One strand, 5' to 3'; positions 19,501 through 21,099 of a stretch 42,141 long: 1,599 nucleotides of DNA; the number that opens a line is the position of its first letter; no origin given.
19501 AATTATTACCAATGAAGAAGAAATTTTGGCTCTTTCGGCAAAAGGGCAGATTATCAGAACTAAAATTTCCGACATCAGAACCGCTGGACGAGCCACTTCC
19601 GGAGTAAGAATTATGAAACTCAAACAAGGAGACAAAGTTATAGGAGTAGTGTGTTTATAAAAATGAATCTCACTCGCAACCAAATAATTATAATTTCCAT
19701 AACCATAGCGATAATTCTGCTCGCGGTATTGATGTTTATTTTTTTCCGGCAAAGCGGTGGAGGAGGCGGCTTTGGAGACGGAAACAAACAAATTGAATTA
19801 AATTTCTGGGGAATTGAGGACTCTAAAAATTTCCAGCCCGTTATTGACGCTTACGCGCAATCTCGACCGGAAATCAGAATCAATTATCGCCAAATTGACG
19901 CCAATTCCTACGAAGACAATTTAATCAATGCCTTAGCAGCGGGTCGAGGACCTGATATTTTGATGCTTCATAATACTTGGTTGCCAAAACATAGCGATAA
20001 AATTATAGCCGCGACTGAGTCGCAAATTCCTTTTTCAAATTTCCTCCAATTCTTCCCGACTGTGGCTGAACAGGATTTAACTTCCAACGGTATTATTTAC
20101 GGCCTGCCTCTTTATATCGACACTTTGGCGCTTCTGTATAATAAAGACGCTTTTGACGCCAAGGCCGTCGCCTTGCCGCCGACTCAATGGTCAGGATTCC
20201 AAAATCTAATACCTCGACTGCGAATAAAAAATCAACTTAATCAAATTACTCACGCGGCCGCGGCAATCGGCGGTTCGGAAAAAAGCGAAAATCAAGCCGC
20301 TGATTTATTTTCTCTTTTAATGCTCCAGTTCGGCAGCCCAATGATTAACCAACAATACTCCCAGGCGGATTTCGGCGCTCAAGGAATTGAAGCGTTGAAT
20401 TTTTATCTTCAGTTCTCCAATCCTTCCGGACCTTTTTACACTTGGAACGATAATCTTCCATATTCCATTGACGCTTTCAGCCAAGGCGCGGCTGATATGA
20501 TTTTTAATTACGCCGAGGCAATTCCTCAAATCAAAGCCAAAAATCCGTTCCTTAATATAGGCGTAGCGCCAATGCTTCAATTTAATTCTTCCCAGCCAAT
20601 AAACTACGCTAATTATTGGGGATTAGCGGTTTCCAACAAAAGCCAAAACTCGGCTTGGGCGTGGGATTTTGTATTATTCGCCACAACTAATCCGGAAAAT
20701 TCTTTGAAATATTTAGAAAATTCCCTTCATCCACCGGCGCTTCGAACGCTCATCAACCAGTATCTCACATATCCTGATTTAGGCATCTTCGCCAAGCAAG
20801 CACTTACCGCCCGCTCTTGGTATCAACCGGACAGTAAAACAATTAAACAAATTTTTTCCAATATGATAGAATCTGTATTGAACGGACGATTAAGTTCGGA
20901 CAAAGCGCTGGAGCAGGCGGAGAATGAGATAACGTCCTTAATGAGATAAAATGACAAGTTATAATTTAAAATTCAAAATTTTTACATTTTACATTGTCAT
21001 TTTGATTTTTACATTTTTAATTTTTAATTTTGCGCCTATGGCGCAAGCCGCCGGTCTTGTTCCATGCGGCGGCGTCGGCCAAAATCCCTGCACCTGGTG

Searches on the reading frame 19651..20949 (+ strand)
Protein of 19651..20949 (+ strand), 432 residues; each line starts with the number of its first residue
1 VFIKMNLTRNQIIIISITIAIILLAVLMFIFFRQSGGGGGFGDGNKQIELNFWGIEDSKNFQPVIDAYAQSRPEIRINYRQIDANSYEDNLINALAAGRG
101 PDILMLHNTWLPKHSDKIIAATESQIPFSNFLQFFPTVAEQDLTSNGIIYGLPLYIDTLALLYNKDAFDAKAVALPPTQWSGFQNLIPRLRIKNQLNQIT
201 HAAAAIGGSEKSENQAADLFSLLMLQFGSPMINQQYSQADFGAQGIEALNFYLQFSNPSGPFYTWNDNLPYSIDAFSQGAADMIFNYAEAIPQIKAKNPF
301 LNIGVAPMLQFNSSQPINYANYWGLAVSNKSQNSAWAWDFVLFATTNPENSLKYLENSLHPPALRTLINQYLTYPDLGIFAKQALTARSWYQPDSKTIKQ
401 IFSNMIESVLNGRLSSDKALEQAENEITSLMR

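Call 8: search_protein_families(library=pfam, proteins=[window:19651-20949:+], max_evalue=0.001)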
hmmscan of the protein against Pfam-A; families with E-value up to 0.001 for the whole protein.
window:19651-20949:+ (432 aa): 2 families
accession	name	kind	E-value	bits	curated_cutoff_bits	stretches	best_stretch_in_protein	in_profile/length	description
PF01547.30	SBP_bac_1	-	4e-25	89.9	26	1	58-348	7-304/307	Bacterial extracellular solute-binding protein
PF13416.11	SBP_bac_8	-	4e-22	79.7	27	1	65-356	3-254/279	Bacterial extracellular solute-binding protein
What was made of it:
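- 19663..20949 (+): Membrane-anchored orphan solute-binding protein (SBP_bac_1/SBP_bac_8), conserved immediately upstream of the array. PF01547 4e-25 and PF13416 4e-22 (call 8).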

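Call 66: search_protein_families(library=ncbifam, proteins=[window:19651-20949:+], max_evalue=0.01)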
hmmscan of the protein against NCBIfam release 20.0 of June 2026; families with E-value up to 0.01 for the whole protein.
window:19651-20949:+ (432 aa): 4 families
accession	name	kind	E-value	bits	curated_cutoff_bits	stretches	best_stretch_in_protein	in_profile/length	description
NF053763.1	ABCarbgalBndGanS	equivalog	7.3e-07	28.3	700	0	46-174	37-163/420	galactooligosaccharide ABC transporter substrate-binding protein GanS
NF007011.0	PRK09474.1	equivalog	7.7e-07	28.3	291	1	83-194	65-169/396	maltose/maltodextrin ABC transporter substrate-binding protein MalE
TIGR03850.1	bind_CPR_0540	equivalog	0.00085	18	299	0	50-108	36-95/437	carbohydrate ABC transporter substrate-binding protein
NF008211.0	PRK10974.1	equivalog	0.0054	15.3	411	0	59-191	41-182/439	sn-glycerol-3-phosphate ABC transporter substrate-binding protein UgpB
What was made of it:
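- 19663..20949 (+): Only weak NCBIfam similarity to GanS, MalE and UgpB (call 66).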

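Call 79: find_homologous_proteins(query=window:19663-20946:+)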
Query window:19663-20946:+ (428 aa): 1448 proteins with E <= 0.001 among 8000 candidates; the best 120 are listed.
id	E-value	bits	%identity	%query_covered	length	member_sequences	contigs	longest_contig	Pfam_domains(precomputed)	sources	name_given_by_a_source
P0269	6.8e-284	959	100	100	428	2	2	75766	PF13416.12,PF01547.31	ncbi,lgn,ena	ncbi:MAG: extracellular solute-binding protein [Patescibacteria group bacterium]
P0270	2.2e-258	875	90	100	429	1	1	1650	PF13416.12,PF01547.31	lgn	-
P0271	1.8e-215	734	80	95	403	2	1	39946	PF13416.12,PF01547.31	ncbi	ncbi:MAG: extracellular solute-binding protein [Candidatus Paceibacterota bacterium]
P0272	2.6e-211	720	75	100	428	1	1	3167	PF13416.12,PF01547.31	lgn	-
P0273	1.2e-181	622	66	100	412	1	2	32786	PF13416.12,PF01547.31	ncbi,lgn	-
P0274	1.8e-157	543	59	100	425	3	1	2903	PF13416.12,PF01547.31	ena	-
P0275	5.0e-157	541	59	100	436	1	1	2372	PF13416.12,PF01547.31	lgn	-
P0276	5.8e-156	538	59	100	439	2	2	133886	PF13416.12,PF01547.31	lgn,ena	-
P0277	1.9e-155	536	57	90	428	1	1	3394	PF13416.12,PF01547.31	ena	-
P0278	4.8e-155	535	57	100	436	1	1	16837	PF13416.12,PF01547.31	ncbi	-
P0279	4.8e-154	531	58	99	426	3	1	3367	PF13416.12,PF01547.31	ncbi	ncbi:MAG: extracellular solute-binding protein, partial [Patescibacteria group bacterium]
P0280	1.9e-152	526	60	90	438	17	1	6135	PF13416.12,PF01547.31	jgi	-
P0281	2.2e-152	526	57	100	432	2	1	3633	PF01547.31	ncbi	-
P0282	2.3e-152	526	57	99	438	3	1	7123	PF13416.12,PF01547.31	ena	-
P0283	6.1e-152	524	56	100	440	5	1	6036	PF13416.12,PF01547.31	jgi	-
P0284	1.5e-150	520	57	99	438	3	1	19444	PF13416.12,PF01547.31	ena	-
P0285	2.2e-149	516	58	100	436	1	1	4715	PF13416.12,PF01547.31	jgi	-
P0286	6.5e-149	515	58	100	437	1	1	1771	PF13416.12,PF01547.31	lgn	-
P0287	1.2e-148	514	58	100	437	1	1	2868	PF13416.12,PF01547.31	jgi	-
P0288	1.2e-148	514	56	100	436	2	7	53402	PF13416.12,PF01547.31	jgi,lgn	-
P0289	2.6e-148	513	58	100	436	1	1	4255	PF13416.12,PF01547.31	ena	-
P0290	2.8e-148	512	58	100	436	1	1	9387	PF13416.12,PF01547.31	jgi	-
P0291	2.8e-148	512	58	100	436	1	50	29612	PF13416.12,PF01547.31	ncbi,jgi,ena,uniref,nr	ncbi:hypothetical protein AUJ30_01485 [Candidatus Wolfebacteria bacterium CG1_02_39_135]|uniref:ABC 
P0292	3.1e-148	512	58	100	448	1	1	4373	PF13416.12,PF01547.31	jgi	-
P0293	3.3e-148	512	58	100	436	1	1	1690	PF13416.12,PF01547.31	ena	-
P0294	4.7e-148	512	54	100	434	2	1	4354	PF13416.12,PF01547.31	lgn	-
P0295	7.9e-148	511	54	100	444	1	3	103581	PF13416.12,PF01547.31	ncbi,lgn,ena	-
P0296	9.2e-148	511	57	100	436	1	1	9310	PF13416.12,PF01547.31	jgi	jgi:ABC-type glycerol-3-phosphate transport system substrate-binding protein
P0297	1.8e-147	510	57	100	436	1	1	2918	PF13416.12,PF01547.31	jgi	-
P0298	2.1e-147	510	54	100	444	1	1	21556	PF13416.12,PF01547.31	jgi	jgi:ABC-type glycerol-3-phosphate transport system substrate-binding protein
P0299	2.8e-147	509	58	94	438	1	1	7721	PF13416.12,PF01547.31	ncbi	-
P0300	3.8e-147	509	57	100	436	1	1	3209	PF13416.12,PF01547.31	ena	-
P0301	9.8e-147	507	55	100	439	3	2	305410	PF01547.31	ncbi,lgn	-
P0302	1.0e-146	507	54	100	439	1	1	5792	PF13416.12,PF01547.31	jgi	jgi:ABC-type glycerol-3-phosphate transport system substrate-binding protein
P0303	2.2e-146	506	54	100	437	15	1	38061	PF13416.12,PF01547.31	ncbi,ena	-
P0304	3.4e-146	506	54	100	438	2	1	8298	PF01547.31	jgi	-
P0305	4.4e-146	505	56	100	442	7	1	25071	PF01547.31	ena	-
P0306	6.4e-146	505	53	100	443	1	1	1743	PF13416.12,PF01547.31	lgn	-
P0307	2.0e-145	503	54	100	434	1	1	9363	PF13416.12,PF01547.31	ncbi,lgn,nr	ncbi:extracellular solute-binding protein [Candidatus Wolfebacteria bacterium]|nr:extracellular solu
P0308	2.7e-145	503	54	100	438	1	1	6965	PF01547.31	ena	-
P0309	3.8e-145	502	55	100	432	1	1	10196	PF13416.12,PF01547.31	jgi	-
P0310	4.7e-145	502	55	90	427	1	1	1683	PF13416.12,PF01547.31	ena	-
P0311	1.5e-144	500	53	100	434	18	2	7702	PF13416.12,PF01547.31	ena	-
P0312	2.7e-144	499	56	90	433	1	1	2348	PF13416.12,PF01547.31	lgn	-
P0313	1.9e-143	496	53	100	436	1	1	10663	PF13416.12,PF01547.31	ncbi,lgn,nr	ncbi:extracellular solute-binding protein [Candidatus Wolfebacteria bacterium]|nr:extracellular solu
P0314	2.9e-143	496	55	100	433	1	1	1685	PF13416.12,PF01547.31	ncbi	-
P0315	3.2e-143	496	56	91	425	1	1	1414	PF13416.12,PF01547.31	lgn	-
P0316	4.0e-143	495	55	90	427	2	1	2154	PF13416.12,PF01547.31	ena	-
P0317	4.1e-143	495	58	90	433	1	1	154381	PF13416.12,PF01547.31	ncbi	-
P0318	4.1e-143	495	53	100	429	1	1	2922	PF13416.12,PF01547.31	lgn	-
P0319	1.1e-142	494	55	89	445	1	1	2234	PF13416.12,PF01547.31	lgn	-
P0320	1.2e-142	494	54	100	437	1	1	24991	PF01547.31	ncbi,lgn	-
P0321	1.4e-142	494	54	100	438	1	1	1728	PF01547.31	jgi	-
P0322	1.7e-142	493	55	100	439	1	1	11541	PF13416.12,PF01547.31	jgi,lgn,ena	-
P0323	2.4e-142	493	54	90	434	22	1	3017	PF13416.12,PF01547.31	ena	-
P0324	3.1e-142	492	55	100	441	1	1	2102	PF13416.12,PF01547.31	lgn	-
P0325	4.1e-142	492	54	100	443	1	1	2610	PF01547.31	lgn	-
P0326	5.6e-142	492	56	93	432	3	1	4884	PF01547.31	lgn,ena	-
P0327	8.3e-142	491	54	100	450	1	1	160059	PF13416.12,PF01547.31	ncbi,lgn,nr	ncbi:MAG: extracellular solute-binding protein [bacterium]|nr:extracellular solute-binding protein [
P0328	1.3e-141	490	53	100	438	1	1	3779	PF13416.12,PF01547.31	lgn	-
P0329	1.4e-141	490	54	100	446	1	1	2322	PF13416.12,PF01547.31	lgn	-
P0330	2.1e-141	490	56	93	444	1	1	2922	PF13416.12,PF01547.31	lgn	-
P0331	2.4e-141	490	53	100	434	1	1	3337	PF13416.12,PF01547.31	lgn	-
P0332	4.2e-141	489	53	100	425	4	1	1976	PF13416.12,PF01547.31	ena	-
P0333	6.3e-141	488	54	100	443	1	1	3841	PF13416.12,PF01547.31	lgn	-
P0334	2.0e-140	487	54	100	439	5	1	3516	PF01547.31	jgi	-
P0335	3.7e-140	486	53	93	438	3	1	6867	PF13416.12,PF01547.31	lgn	-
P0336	7.1e-140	485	54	100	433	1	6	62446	PF13416.12,PF01547.31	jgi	jgi:multiple sugar transport system substrate-binding protein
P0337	7.3e-140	485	54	100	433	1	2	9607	PF01547.31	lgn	-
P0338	2.4e-139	483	53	100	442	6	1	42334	PF13416.12,PF01547.31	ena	-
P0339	2.8e-139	483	52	100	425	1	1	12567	PF13416.12,PF01547.31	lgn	-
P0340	3.2e-139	483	54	100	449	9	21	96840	PF13416.12,PF01547.31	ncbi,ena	ncbi:MAG: extracellular solute-binding protein [Patescibacteria group bacterium]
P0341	3.8e-139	482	52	100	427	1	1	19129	PF13416.12,PF01547.31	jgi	-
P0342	8.4e-139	481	54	100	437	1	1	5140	PF01547.31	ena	-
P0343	1.1e-138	481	55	90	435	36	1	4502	PF13416.12,PF01547.31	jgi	-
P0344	1.2e-138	481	52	100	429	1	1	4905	PF13416.12,PF01547.31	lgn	-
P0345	1.4e-138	480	54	90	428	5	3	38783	PF01547.31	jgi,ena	-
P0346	3.0e-138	479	54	100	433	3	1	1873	PF13416.12,PF01547.31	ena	-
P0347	3.3e-138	479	54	100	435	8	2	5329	PF13416.12,PF01547.31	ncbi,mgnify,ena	ncbi:MAG: extracellular solute-binding protein [Patescibacteria group bacterium]|mgnify:FL=1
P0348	4.5e-138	479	54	100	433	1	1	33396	PF13416.12,PF01547.31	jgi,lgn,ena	-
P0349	5.2e-138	479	53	100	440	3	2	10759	PF13416.12,PF01547.31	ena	-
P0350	7.2e-138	478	54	89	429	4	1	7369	PF13416.12,PF01547.31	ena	-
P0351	9.2e-138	478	54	99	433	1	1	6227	PF13416.12,PF01547.31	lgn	-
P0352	1.7e-137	477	54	94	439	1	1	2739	PF13416.12,PF01547.31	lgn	-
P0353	2.9e-137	476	53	93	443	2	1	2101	PF13416.12,PF01547.31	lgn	-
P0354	1.1e-136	474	53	100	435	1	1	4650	PF01547.31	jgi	-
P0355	1.8e-136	473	51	100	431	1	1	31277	PF13416.12,PF01547.31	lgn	-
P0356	2.6e-136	473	53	99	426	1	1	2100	PF13416.12,PF01547.31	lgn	-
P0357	3.1e-136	473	51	100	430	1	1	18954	PF01547.31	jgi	jgi:multiple sugar transport system substrate-binding protein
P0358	3.6e-136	473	52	100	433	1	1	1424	PF13416.12,PF01547.31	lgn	-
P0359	5.5e-136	472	53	100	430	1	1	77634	PF01547.31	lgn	-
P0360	7.1e-136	472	54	100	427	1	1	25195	PF01547.31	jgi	jgi:multiple sugar transport system substrate-binding protein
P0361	9.0e-136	471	52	100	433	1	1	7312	PF13416.12,PF01547.31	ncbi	-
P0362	1.3e-135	471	49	100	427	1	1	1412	PF13416.12,PF01547.31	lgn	-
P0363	1.3e-135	471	55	89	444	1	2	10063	PF13416.12,PF01547.31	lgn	-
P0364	2.8e-135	470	52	100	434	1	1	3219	PF13416.12,PF01547.31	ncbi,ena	-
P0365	3.6e-135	469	51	100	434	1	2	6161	PF13416.12,PF01547.31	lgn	-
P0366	5.8e-135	469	54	92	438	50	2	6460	PF13416.12,PF01547.31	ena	-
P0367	1.2e-134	467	49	100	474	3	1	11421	PF01547.31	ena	-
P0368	3.6e-134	466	50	100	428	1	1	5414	PF13416.12,PF01547.31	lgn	-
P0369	6.6e-134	465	50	100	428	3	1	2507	PF13416.12,PF01547.31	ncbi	-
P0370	7.2e-134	465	52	99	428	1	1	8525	PF13416.12,PF01547.31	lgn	-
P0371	8.5e-134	465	52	90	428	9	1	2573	PF13416.12,PF01547.31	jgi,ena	-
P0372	1.1e-133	464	51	99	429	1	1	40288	PF13416.12,PF01547.31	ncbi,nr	ncbi:extracellular solute-binding protein [Candidatus Wolfebacteria bacterium]|nr:extracellular solu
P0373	1.2e-133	464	51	100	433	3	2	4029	PF13416.12,PF01547.31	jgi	jgi:multiple sugar transport system substrate-binding protein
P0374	1.9e-133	464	52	99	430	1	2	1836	PF13416.12,PF01547.31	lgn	-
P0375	2.1e-133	463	51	100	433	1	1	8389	PF01547.31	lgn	-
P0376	2.6e-133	463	53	100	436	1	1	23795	PF13416.12,PF01547.31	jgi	-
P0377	3.5e-133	463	73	67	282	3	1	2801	PF01547.31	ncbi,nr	ncbi:MAG TPA: extracellular solute-binding protein, partial [Candidatus Wolfebacteria bacterium]|nr:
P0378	3.8e-133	463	51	100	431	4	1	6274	PF01547.31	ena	-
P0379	6.7e-133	462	53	100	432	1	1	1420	PF13416.12,PF01547.31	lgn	-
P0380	6.7e-133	462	49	100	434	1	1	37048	PF01547.31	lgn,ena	-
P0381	7.4e-133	462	53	90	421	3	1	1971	PF01547.31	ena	-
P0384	1.0e-132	461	52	100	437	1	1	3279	PF13416.12,PF01547.31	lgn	-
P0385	1.2e-132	461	51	100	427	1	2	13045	PF13416.12,PF01547.31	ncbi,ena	-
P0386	1.9e-132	460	52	100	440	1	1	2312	PF13416.12,PF01547.31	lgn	-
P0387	2.0e-132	460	54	90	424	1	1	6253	PF13416.12,PF01547.31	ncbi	-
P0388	1.5e-131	457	51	100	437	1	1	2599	PF13416.12,PF01547.31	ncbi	-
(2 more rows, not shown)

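Call 80: find_encoding_contigs(protein=P0327, flank=6000, max_places=1)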
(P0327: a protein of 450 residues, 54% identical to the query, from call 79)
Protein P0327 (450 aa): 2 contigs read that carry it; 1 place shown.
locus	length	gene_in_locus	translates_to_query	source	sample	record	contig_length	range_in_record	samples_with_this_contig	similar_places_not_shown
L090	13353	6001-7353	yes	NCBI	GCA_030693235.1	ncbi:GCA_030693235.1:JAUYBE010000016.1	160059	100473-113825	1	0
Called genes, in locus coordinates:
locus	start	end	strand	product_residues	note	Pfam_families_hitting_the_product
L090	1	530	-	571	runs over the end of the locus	PF00496:SBP_bac_5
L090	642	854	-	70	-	PF03840:SecG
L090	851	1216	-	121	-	PF04020:Phage_holin_4_2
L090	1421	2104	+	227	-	PF05552:MS_channel_1st_1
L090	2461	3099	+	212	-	PF13483:Lactamase_B_3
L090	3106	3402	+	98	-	-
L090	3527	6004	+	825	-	PF00521:DNA_topoisoIV, PF03989:DNA_gyraseA_C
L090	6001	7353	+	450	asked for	PF01547:SBP_bac_1, PF13416:SBP_bac_8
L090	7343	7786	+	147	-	PF18895:T4SS_pilin (weak)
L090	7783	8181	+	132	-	-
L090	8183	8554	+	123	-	PF18895:T4SS_pilin (weak)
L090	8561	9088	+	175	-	PF18895:T4SS_pilin (weak)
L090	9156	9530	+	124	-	PF18895:T4SS_pilin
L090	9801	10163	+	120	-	PF04956:TrbC (weak), PF18895:T4SS_pilin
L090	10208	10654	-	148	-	-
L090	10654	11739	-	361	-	PF01145:Band_7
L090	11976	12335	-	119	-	-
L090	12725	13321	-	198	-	PF09827:CRISPR_Cas2 (weak), PF20803:PaaX_M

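Call 81: find_encoding_contigs(protein=P0340, flank=6000, max_places=1)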
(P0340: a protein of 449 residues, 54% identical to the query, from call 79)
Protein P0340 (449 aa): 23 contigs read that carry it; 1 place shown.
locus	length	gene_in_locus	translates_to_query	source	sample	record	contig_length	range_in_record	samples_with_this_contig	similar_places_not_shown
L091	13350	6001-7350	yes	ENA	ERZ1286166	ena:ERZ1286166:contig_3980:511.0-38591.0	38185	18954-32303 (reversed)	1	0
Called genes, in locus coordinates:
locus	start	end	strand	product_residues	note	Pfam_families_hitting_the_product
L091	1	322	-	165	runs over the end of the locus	PF04020:Phage_holin_4_2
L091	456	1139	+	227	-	PF05552:MS_channel_1st_1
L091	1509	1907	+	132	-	PF13483:Lactamase_B_3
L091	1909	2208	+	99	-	-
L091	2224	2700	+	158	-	PF00521:DNA_topoisoIV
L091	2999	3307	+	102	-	-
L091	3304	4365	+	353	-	PF14528:LAGLIDADG_3, PF14890:Intein_splicing, PF00521:DNA_topoisoIV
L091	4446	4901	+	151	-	PF00521:DNA_topoisoIV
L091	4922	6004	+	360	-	PF03989:DNA_gyraseA_C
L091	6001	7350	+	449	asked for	PF01547:SBP_bac_1, PF13416:SBP_bac_8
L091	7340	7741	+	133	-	PF18895:T4SS_pilin (weak)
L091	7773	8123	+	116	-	PF18895:T4SS_pilin (weak)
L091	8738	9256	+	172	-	PF18895:T4SS_pilin (weak)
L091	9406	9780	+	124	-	PF18895:T4SS_pilin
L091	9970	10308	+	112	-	PF18895:T4SS_pilin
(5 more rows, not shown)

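Call 82: find_encoding_contigs(protein=P0367, flank=6000, max_places=1)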
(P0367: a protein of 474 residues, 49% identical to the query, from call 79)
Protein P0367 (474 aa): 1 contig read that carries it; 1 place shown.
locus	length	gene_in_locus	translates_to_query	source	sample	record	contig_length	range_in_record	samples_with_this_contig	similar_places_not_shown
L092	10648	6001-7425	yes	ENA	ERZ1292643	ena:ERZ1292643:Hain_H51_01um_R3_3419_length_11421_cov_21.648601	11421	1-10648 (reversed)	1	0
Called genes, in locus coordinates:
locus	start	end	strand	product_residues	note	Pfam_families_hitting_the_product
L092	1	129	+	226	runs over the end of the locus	PF05552:MS_channel_1st_1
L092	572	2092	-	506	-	PF02310:B12-binding, PF04055:Radical_SAM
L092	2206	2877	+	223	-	PF13483:Lactamase_B_3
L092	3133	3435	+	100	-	-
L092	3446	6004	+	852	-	PF00521:DNA_topoisoIV, PF03989:DNA_gyraseA_C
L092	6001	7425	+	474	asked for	PF01547:SBP_bac_1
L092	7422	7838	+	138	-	PF18895:T4SS_pilin (weak)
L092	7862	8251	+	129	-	-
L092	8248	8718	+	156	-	PF18895:T4SS_pilin (weak)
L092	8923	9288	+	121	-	PF18895:T4SS_pilin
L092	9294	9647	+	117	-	PF07889:DUF1664 (weak)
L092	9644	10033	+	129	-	PF18895:T4SS_pilin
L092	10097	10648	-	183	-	?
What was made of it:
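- All 3 SBP-selected loci carry arrays (calls 80-82).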
